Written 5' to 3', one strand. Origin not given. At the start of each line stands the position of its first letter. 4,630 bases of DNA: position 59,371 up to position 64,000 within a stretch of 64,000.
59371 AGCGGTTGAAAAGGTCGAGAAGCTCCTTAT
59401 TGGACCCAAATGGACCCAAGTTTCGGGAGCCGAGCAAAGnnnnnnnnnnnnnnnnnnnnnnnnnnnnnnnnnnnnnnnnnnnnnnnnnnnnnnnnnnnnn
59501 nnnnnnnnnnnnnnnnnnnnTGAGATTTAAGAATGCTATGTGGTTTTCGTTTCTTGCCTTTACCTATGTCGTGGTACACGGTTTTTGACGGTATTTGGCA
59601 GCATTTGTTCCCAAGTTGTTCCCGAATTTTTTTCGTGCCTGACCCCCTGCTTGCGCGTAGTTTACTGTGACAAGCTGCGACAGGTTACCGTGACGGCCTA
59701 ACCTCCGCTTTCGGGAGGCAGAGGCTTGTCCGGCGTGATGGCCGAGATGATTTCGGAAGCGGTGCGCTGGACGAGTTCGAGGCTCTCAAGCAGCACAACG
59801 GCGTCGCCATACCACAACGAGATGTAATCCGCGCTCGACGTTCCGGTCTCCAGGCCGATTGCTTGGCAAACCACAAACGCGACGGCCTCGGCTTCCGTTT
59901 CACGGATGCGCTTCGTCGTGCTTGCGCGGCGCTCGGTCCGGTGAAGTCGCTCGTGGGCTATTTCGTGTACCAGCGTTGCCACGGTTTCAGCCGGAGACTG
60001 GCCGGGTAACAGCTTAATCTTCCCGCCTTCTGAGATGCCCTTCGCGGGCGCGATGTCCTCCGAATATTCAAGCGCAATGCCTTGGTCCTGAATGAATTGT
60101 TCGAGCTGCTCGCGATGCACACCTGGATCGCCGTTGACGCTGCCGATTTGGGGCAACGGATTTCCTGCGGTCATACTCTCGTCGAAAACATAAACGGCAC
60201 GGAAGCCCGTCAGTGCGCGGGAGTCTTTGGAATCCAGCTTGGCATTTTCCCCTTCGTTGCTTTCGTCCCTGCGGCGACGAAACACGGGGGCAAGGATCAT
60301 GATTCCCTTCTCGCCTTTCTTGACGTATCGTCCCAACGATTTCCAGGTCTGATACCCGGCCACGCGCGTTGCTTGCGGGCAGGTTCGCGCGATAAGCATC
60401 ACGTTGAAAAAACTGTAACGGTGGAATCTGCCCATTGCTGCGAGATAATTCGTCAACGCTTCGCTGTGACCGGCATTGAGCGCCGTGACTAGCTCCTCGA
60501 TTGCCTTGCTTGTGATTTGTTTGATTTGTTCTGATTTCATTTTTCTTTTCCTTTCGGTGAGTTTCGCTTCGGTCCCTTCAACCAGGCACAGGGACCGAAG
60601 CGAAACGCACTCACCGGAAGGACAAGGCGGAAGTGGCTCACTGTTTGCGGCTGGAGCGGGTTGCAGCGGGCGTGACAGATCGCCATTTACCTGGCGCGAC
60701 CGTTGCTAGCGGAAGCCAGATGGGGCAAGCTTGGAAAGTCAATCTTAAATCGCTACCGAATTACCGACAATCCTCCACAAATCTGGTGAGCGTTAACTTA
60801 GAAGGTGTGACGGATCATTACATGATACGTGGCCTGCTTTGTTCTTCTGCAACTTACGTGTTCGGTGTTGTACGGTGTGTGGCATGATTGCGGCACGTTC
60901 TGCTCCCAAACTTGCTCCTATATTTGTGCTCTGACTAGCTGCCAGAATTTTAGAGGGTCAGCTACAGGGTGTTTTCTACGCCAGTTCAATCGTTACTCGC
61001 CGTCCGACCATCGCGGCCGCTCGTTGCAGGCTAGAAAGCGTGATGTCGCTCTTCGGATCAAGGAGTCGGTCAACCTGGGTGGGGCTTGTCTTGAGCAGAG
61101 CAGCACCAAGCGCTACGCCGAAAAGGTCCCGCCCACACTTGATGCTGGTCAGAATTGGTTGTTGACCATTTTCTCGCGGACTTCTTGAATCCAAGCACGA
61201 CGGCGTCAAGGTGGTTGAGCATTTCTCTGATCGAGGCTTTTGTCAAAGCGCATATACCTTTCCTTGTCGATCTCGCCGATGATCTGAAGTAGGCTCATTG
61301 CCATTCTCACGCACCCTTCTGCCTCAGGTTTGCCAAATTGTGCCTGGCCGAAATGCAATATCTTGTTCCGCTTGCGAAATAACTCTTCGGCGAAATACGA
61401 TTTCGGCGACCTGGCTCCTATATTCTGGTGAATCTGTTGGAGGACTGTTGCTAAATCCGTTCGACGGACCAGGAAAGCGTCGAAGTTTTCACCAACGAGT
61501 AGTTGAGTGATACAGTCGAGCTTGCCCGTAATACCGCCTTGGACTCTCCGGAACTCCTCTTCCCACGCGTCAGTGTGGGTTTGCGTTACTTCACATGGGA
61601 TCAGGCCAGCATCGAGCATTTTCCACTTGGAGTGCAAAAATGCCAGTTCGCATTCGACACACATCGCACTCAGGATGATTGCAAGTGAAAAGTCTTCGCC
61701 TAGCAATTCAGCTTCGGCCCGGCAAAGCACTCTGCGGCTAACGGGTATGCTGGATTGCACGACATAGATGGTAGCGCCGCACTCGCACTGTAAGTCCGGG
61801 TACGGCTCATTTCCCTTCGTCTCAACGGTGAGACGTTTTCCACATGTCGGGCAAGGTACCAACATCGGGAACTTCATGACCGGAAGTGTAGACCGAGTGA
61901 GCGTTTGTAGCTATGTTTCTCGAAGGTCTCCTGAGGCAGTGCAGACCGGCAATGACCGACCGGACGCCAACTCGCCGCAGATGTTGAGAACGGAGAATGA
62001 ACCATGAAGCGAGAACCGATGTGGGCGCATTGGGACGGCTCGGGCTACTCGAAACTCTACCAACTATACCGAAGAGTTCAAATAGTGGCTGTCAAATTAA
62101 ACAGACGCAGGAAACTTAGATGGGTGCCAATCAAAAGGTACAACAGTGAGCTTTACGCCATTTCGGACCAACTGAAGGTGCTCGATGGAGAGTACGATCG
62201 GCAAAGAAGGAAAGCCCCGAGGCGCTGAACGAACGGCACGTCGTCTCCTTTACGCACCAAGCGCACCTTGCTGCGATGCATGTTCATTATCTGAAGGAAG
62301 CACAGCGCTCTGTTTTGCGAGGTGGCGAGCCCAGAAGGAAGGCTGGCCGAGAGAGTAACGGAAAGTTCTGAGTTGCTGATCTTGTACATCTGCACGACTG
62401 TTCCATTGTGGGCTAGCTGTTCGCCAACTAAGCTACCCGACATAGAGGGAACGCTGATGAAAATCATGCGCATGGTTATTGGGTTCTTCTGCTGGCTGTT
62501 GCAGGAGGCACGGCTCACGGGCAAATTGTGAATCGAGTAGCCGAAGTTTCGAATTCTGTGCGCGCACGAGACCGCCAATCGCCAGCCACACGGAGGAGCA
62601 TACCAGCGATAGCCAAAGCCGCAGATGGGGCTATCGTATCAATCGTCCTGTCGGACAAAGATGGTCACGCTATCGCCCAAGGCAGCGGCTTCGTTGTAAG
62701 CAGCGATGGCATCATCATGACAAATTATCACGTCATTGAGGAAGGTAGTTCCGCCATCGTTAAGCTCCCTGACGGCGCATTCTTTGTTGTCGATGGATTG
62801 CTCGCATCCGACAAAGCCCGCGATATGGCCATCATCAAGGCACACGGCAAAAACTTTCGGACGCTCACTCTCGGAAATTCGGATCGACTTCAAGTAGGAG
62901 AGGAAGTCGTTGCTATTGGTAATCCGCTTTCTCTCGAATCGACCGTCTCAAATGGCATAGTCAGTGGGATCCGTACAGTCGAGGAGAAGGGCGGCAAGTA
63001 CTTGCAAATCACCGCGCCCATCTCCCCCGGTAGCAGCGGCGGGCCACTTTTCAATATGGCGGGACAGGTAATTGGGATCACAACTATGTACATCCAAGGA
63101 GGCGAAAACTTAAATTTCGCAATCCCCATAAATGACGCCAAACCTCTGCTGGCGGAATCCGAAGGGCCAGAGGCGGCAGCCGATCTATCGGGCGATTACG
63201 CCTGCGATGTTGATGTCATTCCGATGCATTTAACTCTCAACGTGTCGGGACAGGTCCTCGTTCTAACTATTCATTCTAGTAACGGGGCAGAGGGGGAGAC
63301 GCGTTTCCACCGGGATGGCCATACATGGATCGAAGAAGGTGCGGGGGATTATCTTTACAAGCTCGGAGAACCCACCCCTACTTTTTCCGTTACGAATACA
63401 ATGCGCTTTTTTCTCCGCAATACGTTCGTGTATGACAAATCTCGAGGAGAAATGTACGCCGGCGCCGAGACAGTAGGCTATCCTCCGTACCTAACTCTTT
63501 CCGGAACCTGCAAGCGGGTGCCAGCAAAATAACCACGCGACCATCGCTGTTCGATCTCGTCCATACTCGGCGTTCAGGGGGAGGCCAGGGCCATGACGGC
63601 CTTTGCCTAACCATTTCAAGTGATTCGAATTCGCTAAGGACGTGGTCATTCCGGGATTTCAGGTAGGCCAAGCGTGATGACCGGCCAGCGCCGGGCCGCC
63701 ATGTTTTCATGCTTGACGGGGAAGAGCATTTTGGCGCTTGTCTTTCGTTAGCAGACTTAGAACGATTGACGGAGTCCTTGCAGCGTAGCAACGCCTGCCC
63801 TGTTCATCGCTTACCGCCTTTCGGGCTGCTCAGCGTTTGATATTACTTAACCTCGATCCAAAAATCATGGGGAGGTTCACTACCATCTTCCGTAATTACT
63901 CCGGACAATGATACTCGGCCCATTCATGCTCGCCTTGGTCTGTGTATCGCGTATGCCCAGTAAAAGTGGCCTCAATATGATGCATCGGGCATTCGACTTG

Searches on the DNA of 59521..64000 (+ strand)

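Call 70: search_dna_similar(query=window:59521-64000:+, collection=plasmids, mode=distant, max_rows=5)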
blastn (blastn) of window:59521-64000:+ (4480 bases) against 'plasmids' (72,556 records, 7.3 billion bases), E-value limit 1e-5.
No match.
